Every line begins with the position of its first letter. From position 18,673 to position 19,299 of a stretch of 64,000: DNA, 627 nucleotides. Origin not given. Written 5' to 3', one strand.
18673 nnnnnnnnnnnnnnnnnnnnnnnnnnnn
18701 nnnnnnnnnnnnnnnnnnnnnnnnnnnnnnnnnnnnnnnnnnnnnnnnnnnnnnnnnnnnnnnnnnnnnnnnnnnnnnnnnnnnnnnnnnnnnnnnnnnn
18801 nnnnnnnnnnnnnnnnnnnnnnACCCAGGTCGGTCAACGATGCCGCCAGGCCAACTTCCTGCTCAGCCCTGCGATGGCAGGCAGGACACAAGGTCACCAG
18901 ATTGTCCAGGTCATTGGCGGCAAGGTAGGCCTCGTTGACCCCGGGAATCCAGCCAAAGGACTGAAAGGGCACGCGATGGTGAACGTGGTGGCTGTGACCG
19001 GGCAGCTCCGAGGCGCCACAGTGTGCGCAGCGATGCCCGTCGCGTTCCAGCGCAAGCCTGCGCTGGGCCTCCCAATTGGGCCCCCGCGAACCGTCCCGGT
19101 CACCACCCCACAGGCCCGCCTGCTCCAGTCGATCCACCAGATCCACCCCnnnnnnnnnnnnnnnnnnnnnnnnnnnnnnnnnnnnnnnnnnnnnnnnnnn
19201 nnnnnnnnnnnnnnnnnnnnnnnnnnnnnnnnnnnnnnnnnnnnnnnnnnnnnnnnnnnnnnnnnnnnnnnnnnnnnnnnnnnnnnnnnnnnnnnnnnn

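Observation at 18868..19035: HNH nuclease motif inserted into a MrfA/YprA-type DEAD-DUF1998 helicase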

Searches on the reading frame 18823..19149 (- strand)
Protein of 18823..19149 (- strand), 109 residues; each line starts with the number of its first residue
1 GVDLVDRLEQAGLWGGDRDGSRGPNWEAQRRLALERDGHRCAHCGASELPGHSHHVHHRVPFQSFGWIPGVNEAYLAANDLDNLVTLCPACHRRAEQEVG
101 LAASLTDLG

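Call 20: find_homologous_proteins(query=window:18823-19149:-, max_evalue=0.001)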
Query seq(109 aa) (109 aa): 3 proteins with E <= 0.001 among 24 candidates.
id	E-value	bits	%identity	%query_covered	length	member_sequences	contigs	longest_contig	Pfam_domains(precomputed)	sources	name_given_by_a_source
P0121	1.4e-6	46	43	72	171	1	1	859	PF01844.30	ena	-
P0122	8.6e-6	44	44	80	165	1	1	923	PF01844.30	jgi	jgi:hypothetical protein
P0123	1.3e-4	40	37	82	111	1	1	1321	PF01844.30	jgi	jgi:5-methylcytosine-specific restriction endonuclease McrA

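Call 26: find_related_loci(query=A1, collection=genome_contigs, flank=7000)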
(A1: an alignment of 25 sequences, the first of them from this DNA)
Query A1 (106 aa) in genome_contigs; peptide patterns used: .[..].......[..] (x = any residue, [..] = any of these).
600 stretches matched a pattern (row limit reached: there are more); 556 encode a relative of the query (tblastn E <= 1e-3); the best 80 are kept; 80 distinct loci.
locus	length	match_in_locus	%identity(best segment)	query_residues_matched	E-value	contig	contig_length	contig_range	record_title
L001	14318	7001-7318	68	1-106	1e-47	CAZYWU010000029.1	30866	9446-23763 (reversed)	MAG TPA_asm: uncultured Anaerolineales bacterium isolate binchicken_co27_473 genome assembly, contig: NODE_2552_length_3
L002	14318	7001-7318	60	1-106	9e-40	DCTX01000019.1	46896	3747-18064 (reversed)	MAG TPA_asm: Anaerolineales bacterium UBA1429 UBA1429_contig_26430, whole genome shotgun sequence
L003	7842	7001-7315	58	2-106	9e-37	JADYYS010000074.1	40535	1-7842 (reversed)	MAG: Ardenticatenales bacterium isolate SJ541 c_000001857064, whole genome shotgun sequence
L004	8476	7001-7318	54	1-106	5e-36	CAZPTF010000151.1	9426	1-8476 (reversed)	MAG TPA_asm: uncultured Anaerolineae bacterium isolate SRP241326_co3_194 genome assembly, contig: NODE_8591_length_9426_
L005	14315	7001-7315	57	2-106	4e-36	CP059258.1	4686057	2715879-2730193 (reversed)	MAG: Anaerolineae bacterium isolate SSC4 chromosome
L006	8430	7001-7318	55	1-106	2e-35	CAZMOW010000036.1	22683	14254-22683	MAG TPA_asm: uncultured Anaerolineales bacterium isolate SRP141376_co2_331 genome assembly, contig: NODE_4750_length_226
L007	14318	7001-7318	55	1-106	4e-35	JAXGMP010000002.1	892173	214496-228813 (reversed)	MAG: Anaerolineae bacterium isolate AnMBR.bin235 bin235_2, whole genome shotgun sequence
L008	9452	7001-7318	54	1-106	3e-35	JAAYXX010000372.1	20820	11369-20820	MAG: Chloroflexota bacterium isolate AS06rmzACSIP_190 427272_AS06, whole genome shotgun sequence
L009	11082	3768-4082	55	1-105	3e-35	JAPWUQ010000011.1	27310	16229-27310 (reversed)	MAG: Anaerolineae bacterium isolate RSWS7 scaffold_80_c2, whole genome shotgun sequence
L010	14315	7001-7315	55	1-105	7e-35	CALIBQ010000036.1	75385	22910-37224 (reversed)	MAG: uncultured Anaerolineae bacterium isolate S1_Bin_MAXBIN__192_1 genome assembly, contig: c_000000549120, whole genom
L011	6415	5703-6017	56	2-106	1e-34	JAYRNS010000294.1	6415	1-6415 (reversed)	MAG: Anaerolineae bacterium isolate XM2_XAASGE4bin.34 k141_446883, whole genome shotgun sequence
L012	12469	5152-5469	53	1-106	5e-34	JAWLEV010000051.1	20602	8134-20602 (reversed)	MAG: Anaerolineae bacterium isolate 20BLK6-1.bin.88 NODE_2486_length_20602_cov_14.599181, whole genome shotgun sequence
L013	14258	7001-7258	64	20-105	3e-34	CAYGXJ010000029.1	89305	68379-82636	MAG TPA_asm: uncultured Anaerolineales bacterium isolate ERP119294_co2_526 genome assembly, contig: k141_5021134, whole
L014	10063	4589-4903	55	1-106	2e-34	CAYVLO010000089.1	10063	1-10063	MAG TPA_asm: uncultured Anaerolineaceae bacterium isolate SRP241341_co1_181 genome assembly, contig: NODE_7000_length_10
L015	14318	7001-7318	53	1-106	1e-33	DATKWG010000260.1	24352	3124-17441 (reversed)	MAG TPA_asm: Anaerolineae bacterium isolate SMAG_U14156 k141_4125259, whole genome shotgun sequence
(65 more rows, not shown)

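Call 33: search_protein_representatives(alignment_id=A1)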
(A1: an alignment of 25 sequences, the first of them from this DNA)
Query: 25 sequences, 106 profile positions. Proteins with E-value up to 0.001 (for the whole library): 12791; up to 1e-10: 3269; up to 1e-30: 41. The best 150 are listed.
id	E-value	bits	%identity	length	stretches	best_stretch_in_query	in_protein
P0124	9.9e-46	170.3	-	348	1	1-105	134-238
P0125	5.2e-42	158.4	-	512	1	3-106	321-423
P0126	1.3e-41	157.0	-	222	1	3-106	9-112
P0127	2.4e-41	156.2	-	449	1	2-106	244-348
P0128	5.8e-41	155.0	-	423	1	3-103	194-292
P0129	1.7e-39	150.2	-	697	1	3-106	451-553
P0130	4.5e-39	148.9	-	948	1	2-106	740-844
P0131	7.6e-39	148.2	-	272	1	4-105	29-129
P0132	7.8e-39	148.1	-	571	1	3-106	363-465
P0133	7.3e-38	145.0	-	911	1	3-106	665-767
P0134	1.3e-37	144.3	-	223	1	2-105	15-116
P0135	3.8e-37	142.7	-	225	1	17-106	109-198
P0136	4.6e-37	142.5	-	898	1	2-106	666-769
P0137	2.9e-36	139.9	-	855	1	2-106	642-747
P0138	8.1e-36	138.5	-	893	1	3-105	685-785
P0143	3.0e-33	130.2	-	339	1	7-95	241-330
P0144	1.3e-32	128.1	-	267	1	8-95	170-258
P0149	4.5e-32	126.4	-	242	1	8-96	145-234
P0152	8.4e-32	125.5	-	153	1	7-94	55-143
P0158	2.7e-31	123.9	-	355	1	8-96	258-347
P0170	1.7e-30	121.3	-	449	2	8-96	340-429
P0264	7.3e-28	112.9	-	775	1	2-106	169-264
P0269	1.1e-27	112.3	-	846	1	1-106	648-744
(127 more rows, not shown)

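Call 35: search_protein_families(library=pfam, proteins=[P0143, P0144, P0149, P0152, P0158, P0170, P0264], max_evalue=0.01)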
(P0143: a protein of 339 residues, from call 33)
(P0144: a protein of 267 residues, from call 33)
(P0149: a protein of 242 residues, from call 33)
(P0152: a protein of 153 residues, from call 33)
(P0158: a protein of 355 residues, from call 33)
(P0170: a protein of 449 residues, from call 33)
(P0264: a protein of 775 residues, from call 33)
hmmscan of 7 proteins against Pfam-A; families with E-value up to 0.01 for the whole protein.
P0143 (339 aa): 3 families
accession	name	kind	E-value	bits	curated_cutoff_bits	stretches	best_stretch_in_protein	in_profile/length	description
PF01844.29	HNH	-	2.4e-08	34.4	21.4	1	272-326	1-43/47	HNH endonuclease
PF13391.12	HNH_2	-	1.4e-05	25.3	21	1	272-330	1-61/66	HNH endonuclease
PF24461.1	DUF7576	-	0.00063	20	27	1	196-233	16-59/60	Family of unknown function (DUF7576)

P0144 (267 aa): 2 families
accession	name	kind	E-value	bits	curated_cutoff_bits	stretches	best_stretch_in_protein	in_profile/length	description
PF01844.29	HNH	-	4.8e-07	30.3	21.4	1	200-254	1-43/47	HNH endonuclease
PF13391.12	HNH_2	-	9.3e-05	22.6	21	1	200-254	1-57/66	HNH endonuclease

P0149 (242 aa): 2 families
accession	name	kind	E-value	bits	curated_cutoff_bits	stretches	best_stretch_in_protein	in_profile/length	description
PF01844.29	HNH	-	3.8e-06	27.4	21.4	1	175-231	1-45/47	HNH endonuclease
PF13391.12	HNH_2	-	0.00062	20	21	1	175-237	1-65/66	HNH endonuclease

P0152 (153 aa): 2 families
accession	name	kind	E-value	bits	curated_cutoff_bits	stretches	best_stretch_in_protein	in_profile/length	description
PF01844.29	HNH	-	1.1e-09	38.7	21.4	1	86-140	1-43/47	HNH endonuclease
PF13391.12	HNH_2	-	7.5e-06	26.1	21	1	86-139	1-56/66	HNH endonuclease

P0158 (355 aa): 2 families
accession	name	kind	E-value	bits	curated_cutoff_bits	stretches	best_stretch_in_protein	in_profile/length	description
PF01844.29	HNH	-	6.6e-05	23.4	21.4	1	288-342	1-43/47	HNH endonuclease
PF13391.12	HNH_2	-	0.00081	19.6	21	1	291-342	1-57/66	HNH endonuclease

P0170 (449 aa): 5 families
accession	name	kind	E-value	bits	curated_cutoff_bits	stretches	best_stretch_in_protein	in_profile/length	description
PF01844.29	HNH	-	4.9e-08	33.4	21.4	1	370-426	1-45/47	HNH endonuclease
PF06467.20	zf-FCS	-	5.4e-06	26.6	22.4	0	246-278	3-37/39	MYM-type Zinc finger with FCS sequence motif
PF13391.12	HNH_2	-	8e-05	22.9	21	1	370-432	1-65/66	HNH endonuclease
PF04570.20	zf-FLZ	-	0.0025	17.7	23.4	0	54-84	16-48/54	zinc-finger of the FCS-type, C2-C2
PF05191.20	ADK_lid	-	0.0089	16.3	26.6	0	295-308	19-32/36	Adenylate kinase, active site lid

P0264 (775 aa): 5 families
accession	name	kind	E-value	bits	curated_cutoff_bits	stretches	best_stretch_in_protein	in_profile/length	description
PF13482.12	RNase_H_2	-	5.6e-35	121.2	22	1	465-632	1-161/165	RNase_H superfamily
PF09369.15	MZB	-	8.9e-18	65.2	24.2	1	264-343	2-80/80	MrfA Zn-binding domain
PF01844.29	HNH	-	6.7e-07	29.8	21.4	1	204-249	1-43/47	HNH endonuclease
PF10108.15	DNA_pol_B_exo2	-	0.00019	21.6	24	1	489-546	19-76/213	Predicted 3'-5' exonuclease related to the exonuclease domain of PolB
PF13374.12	TPR_10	-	0.0054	17.2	27.5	0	687-714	4-31/42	Tetratricopeptide repeat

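Call 36: search_protein_families(library=phrogs, proteins=[P0143, P0144, P0149, P0152, window:18823-19149:-], max_evalue=0.001)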
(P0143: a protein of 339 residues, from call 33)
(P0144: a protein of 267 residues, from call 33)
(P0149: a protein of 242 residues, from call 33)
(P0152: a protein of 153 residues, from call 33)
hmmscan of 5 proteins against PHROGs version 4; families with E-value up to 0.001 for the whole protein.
P0143 (339 aa): 20 families
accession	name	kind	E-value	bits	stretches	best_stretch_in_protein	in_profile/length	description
phrog_1271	-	DNA, RNA and nucleotide metabolism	1.9e-40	140.4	2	141-330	172-318/361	HNH endonuclease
phrog_8446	-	DNA, RNA and nucleotide metabolism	1.3e-23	84.8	1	208-331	108-199/211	HNH endonuclease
phrog_144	-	DNA, RNA and nucleotide metabolism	9.2e-17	62.2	1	198-329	25-134/175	HNH endonuclease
phrog_119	-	DNA, RNA and nucleotide metabolism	3.4e-13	50.2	1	239-327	173-254/443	HNH endonuclease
phrog_589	-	DNA, RNA and nucleotide metabolism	8.4e-13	49.5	1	251-324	73-135/179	HNH endonuclease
phrog_8048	-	DNA, RNA and nucleotide metabolism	5.3e-12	46.5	1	254-330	161-228/273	HNH endonuclease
phrog_333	-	DNA, RNA and nucleotide metabolism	2.8e-11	44.7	1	252-325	16-76/138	HNH endonuclease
phrog_5956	-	DNA, RNA and nucleotide metabolism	5e-11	43.4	1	256-328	46-108/138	HNH endonuclease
phrog_2308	-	unknown function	8e-11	43.2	1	8-86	55-126/138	-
phrog_4581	-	head and packaging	4.9e-10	40.4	1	254-326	50-107/395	terminase small subunit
phrog_15471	-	DNA, RNA and nucleotide metabolism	3.5e-08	34.5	0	56-87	99-129/183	HNH endonuclease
phrog_7785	-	DNA, RNA and nucleotide metabolism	1.1e-06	29.7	1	264-330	65-114/147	HNH endonuclease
phrog_2118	-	DNA, RNA and nucleotide metabolism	2e-06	28.5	1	258-323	165-217/301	HNH endonuclease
phrog_6050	-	DNA, RNA and nucleotide metabolism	2e-06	27.9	1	258-326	300-356/402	HNH endonuclease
phrog_2323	-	DNA, RNA and nucleotide metabolism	2.2e-06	28.6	1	251-326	18-82/113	HNH endonuclease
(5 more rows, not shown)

P0144 (267 aa): 18 families
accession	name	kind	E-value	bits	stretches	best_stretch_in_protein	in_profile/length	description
phrog_1271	-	DNA, RNA and nucleotide metabolism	1.6e-31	111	2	95-260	175-320/361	HNH endonuclease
phrog_8446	-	DNA, RNA and nucleotide metabolism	1.4e-20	74.8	1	144-258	108-198/211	HNH endonuclease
phrog_119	-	DNA, RNA and nucleotide metabolism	9.4e-13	48.7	1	183-256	189-255/443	HNH endonuclease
phrog_5956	-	DNA, RNA and nucleotide metabolism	8.4e-11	42.7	1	133-259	4-111/138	HNH endonuclease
phrog_589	-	DNA, RNA and nucleotide metabolism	1e-10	42.7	1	180-254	73-137/179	HNH endonuclease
phrog_8048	-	DNA, RNA and nucleotide metabolism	1.2e-10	42.1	1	181-256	160-226/273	HNH endonuclease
phrog_333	-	DNA, RNA and nucleotide metabolism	2e-10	42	1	171-254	6-77/138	HNH endonuclease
phrog_144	-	DNA, RNA and nucleotide metabolism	5.7e-10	40.1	1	129-256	18-133/175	HNH endonuclease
phrog_4581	-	head and packaging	2.1e-08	35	1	184-254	52-107/395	terminase small subunit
phrog_740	-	DNA, RNA and nucleotide metabolism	5.5e-07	29.9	1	186-256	27-85/332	HNH endonuclease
phrog_7785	-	DNA, RNA and nucleotide metabolism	8.4e-07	30.1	1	187-255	60-111/147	HNH endonuclease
phrog_5200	-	DNA, RNA and nucleotide metabolism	1.1e-06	29.7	1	184-261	27-90/154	HNH endonuclease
phrog_2118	-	DNA, RNA and nucleotide metabolism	1.8e-06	28.7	1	186-251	165-217/301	HNH endonuclease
phrog_16726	-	DNA, RNA and nucleotide metabolism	4.3e-05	24.4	1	188-223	84-120/308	HNH endonuclease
phrog_16925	-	unknown function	0.00045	21.4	1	98-132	6-40/151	-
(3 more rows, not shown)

P0149 (242 aa): 15 families
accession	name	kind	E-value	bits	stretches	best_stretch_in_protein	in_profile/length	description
phrog_1271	-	DNA, RNA and nucleotide metabolism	3.7e-26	93.3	1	49-234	174-319/361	HNH endonuclease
phrog_8446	-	DNA, RNA and nucleotide metabolism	6.2e-26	92.4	1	136-234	104-199/211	HNH endonuclease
phrog_144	-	DNA, RNA and nucleotide metabolism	1.2e-12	48.8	1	151-231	63-133/175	HNH endonuclease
phrog_119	-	DNA, RNA and nucleotide metabolism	1.6e-11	44.7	1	152-230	183-254/443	HNH endonuclease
phrog_8048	-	DNA, RNA and nucleotide metabolism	1.5e-10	41.8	1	156-234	160-236/273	HNH endonuclease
phrog_5956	-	DNA, RNA and nucleotide metabolism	1.1e-09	39.1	1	149-232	35-109/138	HNH endonuclease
phrog_333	-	DNA, RNA and nucleotide metabolism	3.4e-09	38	1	145-229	5-77/138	HNH endonuclease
phrog_589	-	DNA, RNA and nucleotide metabolism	6.1e-09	36.9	1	153-229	72-137/179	HNH endonuclease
phrog_740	-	DNA, RNA and nucleotide metabolism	1.6e-08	34.9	1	163-234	29-88/332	HNH endonuclease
phrog_4581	-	head and packaging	1e-07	32.7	1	152-230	44-108/395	terminase small subunit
phrog_5200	-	DNA, RNA and nucleotide metabolism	9.1e-06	26.7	1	148-239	15-93/154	HNH endonuclease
phrog_5104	-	unknown function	1.3e-05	25.9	1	8-198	50-168/228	-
phrog_3106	-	DNA, RNA and nucleotide metabolism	0.00011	23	1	166-231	154-221/252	HNH endonuclease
phrog_7785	-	DNA, RNA and nucleotide metabolism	0.00035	21.6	1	161-230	59-111/147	HNH endonuclease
phrog_16726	-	DNA, RNA and nucleotide metabolism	0.00083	20.2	0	163-198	84-119/308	HNH endonuclease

P0152 (153 aa): 18 families
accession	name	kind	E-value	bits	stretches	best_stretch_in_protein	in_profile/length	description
phrog_8446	-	DNA, RNA and nucleotide metabolism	5.6e-28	99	1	39-143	97-197/211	HNH endonuclease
phrog_1271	-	DNA, RNA and nucleotide metabolism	4e-15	57.1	1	13-142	212-316/361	HNH endonuclease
phrog_144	-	DNA, RNA and nucleotide metabolism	7.1e-12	46.3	1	65-142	66-133/175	HNH endonuclease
phrog_589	-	DNA, RNA and nucleotide metabolism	6.9e-10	40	1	64-140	72-137/179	HNH endonuclease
phrog_119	-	DNA, RNA and nucleotide metabolism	7.1e-10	39.3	1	66-142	186-255/443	HNH endonuclease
phrog_8048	-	DNA, RNA and nucleotide metabolism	9.9e-10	39.1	1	66-140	159-224/273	HNH endonuclease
phrog_740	-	DNA, RNA and nucleotide metabolism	2.6e-09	37.5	1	72-142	27-85/332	HNH endonuclease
phrog_333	-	DNA, RNA and nucleotide metabolism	4e-09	37.8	1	57-140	6-77/138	HNH endonuclease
phrog_5956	-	DNA, RNA and nucleotide metabolism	2.3e-08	34.8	1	65-144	40-110/138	HNH endonuclease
phrog_2118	-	DNA, RNA and nucleotide metabolism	1.9e-07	31.9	1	72-137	165-217/301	HNH endonuclease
phrog_4581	-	head and packaging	2.5e-07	31.4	1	68-142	50-109/395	terminase small subunit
phrog_7785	-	DNA, RNA and nucleotide metabolism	4.7e-07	30.9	1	72-141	59-111/147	HNH endonuclease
phrog_5200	-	DNA, RNA and nucleotide metabolism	1.6e-05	25.9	1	70-140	27-83/154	HNH endonuclease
phrog_3106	-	DNA, RNA and nucleotide metabolism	0.00014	22.7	1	73-140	150-219/252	HNH endonuclease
phrog_16726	-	DNA, RNA and nucleotide metabolism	0.00027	21.7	1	75-111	85-121/308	HNH endonuclease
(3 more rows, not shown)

seq(109 aa): 19 families
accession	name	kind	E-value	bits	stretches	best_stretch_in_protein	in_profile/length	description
phrog_8446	-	DNA, RNA and nucleotide metabolism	1.2e-20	75.1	1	10-99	112-199/211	HNH endonuclease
phrog_8048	-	DNA, RNA and nucleotide metabolism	1.8e-13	51.3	1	19-97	157-227/273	HNH endonuclease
phrog_144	-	DNA, RNA and nucleotide metabolism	3.4e-13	50.6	1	22-98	68-135/175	HNH endonuclease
phrog_1271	-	DNA, RNA and nucleotide metabolism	1.9e-11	45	1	21-100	249-320/361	HNH endonuclease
phrog_589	-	DNA, RNA and nucleotide metabolism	3.5e-11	44.2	1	20-97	73-140/179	HNH endonuclease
phrog_119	-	DNA, RNA and nucleotide metabolism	8.2e-11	42.4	1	24-98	189-257/443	HNH endonuclease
phrog_740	-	DNA, RNA and nucleotide metabolism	4.3e-09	36.8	1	28-98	28-87/332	HNH endonuclease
phrog_5956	-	DNA, RNA and nucleotide metabolism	1.4e-08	35.5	1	25-98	46-110/138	HNH endonuclease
phrog_333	-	DNA, RNA and nucleotide metabolism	4.2e-08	34.4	1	14-94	8-77/138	HNH endonuclease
phrog_4581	-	head and packaging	1e-07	32.7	1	25-97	52-110/395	terminase small subunit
phrog_24030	-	DNA, RNA and nucleotide metabolism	4.2e-07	30.6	1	29-99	9-66/342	RNA ligase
phrog_7785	-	DNA, RNA and nucleotide metabolism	6.1e-07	30.5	1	30-96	62-112/147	HNH endonuclease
phrog_2118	-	DNA, RNA and nucleotide metabolism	1.5e-05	25.7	1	28-91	166-217/301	HNH endonuclease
phrog_5200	-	DNA, RNA and nucleotide metabolism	5.3e-05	24.2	1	25-102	27-89/154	HNH endonuclease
phrog_3106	-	DNA, RNA and nucleotide metabolism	0.00012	22.9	1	32-98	154-223/252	HNH endonuclease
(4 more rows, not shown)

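Call 37: predict_structure(alignment_id=A1)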
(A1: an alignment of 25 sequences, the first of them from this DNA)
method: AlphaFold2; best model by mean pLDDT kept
length: 106 residues; sequences in the alignment: 25
mean_pLDDT: 83.0   pTM: 0.70
mean pLDDT of the five models: 83.0, 82.6, 82.1, 80.1, 78.7
residues with pLDDT >= 90: 59; 70-90: 19; 50-70: 26; < 50: 2
segments of 3 or more residues with pLDDT < 50: none
pLDDT, mean of each block of 10 residues (from residue 1): 60 63 95 95 92 91 92 95 93 71 53
secondary structure, 60 per line:
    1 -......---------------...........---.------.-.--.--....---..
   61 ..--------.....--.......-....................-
elements in order: H2-7 H23-33 E52-55 H59-62 H71-75 E81-84 H86-105

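Call 41: fold_search(model_id=the predicted structure, library=pdb)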
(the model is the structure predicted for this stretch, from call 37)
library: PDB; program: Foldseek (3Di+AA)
matches with E <= 10: 113; with E <= 0.001: 0
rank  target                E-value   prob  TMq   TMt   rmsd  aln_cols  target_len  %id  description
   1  5h0m                  8.2e-03  1.00  0.49  0.56   8.9       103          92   23  Crystal structure of deep-sea thermophilic bacteriophage GVE2 HNH endonuclease with zinc ion (released 2017-03-08)
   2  6ghc_B                1.2e-02  0.95  0.44  0.18  13.2       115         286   21  Modification dependent EcoKMcrA restriction endonuclease (released 2018-08-08)
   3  6ghc_A                1.6e-02  0.96  0.45  0.19   8.5       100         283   25  Modification dependent EcoKMcrA restriction endonuclease (released 2018-08-08)
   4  8fm1_K                2.2e-02  0.99  0.40  0.13   5.0        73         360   25  Structure of CBASS Cap5 from Pseudomonas syringae in the absence of a ligand (apo form dimer) (released 2024-02-07)
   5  9dih_A                4.0e-02  0.99  0.47  0.15   5.4        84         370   20  CBASS Pseudomonas syringae Cap5 tetramer with DNA duplex and 3'2'-c-diAMP cyclic dinucleotide ligand (released 2025-06-18)
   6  8fm1_H                4.6e-02  0.87  0.36  0.12   5.8        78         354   24  Structure of CBASS Cap5 from Pseudomonas syringae in the absence of a ligand (apo form dimer) (released 2024-02-07)
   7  8fmf_C                7.8e-02  0.98  0.50  0.16   5.1        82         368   23  Structure of CBASS Cap5 from Pseudomonas syringae as an activated tetramer with the cyclic dinucleotide 3'2'-c-diAMP l (released 2024-02-07)
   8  9dih_B                7.8e-02  0.90  0.45  0.15   5.5        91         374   20  CBASS Pseudomonas syringae Cap5 tetramer with DNA duplex and 3'2'-c-diAMP cyclic dinucleotide ligand (released 2025-06-18)
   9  6sz9_C                8.4e-02  0.97  0.44  0.24   8.0        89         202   18  Type IV Coupling Complex (T4CC) from L. pneumophila. (released 2020-05-13)
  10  8zp7_B                8.9e-02  0.91  0.41  0.14   6.0        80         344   21  Cryo-EM structure of Cas5-HNH Cascade bound with sDNA, Conf1 (released 2024-12-04)
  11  8fmh_E                1.0e-01  0.97  0.49  0.16   5.2        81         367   23  Structure of CBASS Cap5 from Pseudomonas syringae as an activated tetramer with the cyclic dinucleotide 3'2'-c-dGAMP l (released 2024-02-07)
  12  8fmh_C                1.0e-01  0.96  0.47  0.15   5.4        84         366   21  Structure of CBASS Cap5 from Pseudomonas syringae as an activated tetramer with the cyclic dinucleotide 3'2'-c-dGAMP l (released 2024-02-07)
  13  8fm1_B                1.0e-01  0.90  0.41  0.13   6.3        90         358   21  Structure of CBASS Cap5 from Pseudomonas syringae in the absence of a ligand (apo form dimer) (released 2024-02-07)
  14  9siu_A                1.2e-01  0.77  0.46  0.17   5.9       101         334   18  Type I-F_HNH variant Cascade bound to dsDNA, HNH domain in outwards position (released 2026-02-18)
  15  9dif_A                1.2e-01  0.95  0.47  0.15   4.7        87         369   20  CBASS Pseudomonas syringae Cap5 tetramer with DNA duplex and 3'2'-c-GAMP cyclic dinucleotide ligand (released 2025-06-18)
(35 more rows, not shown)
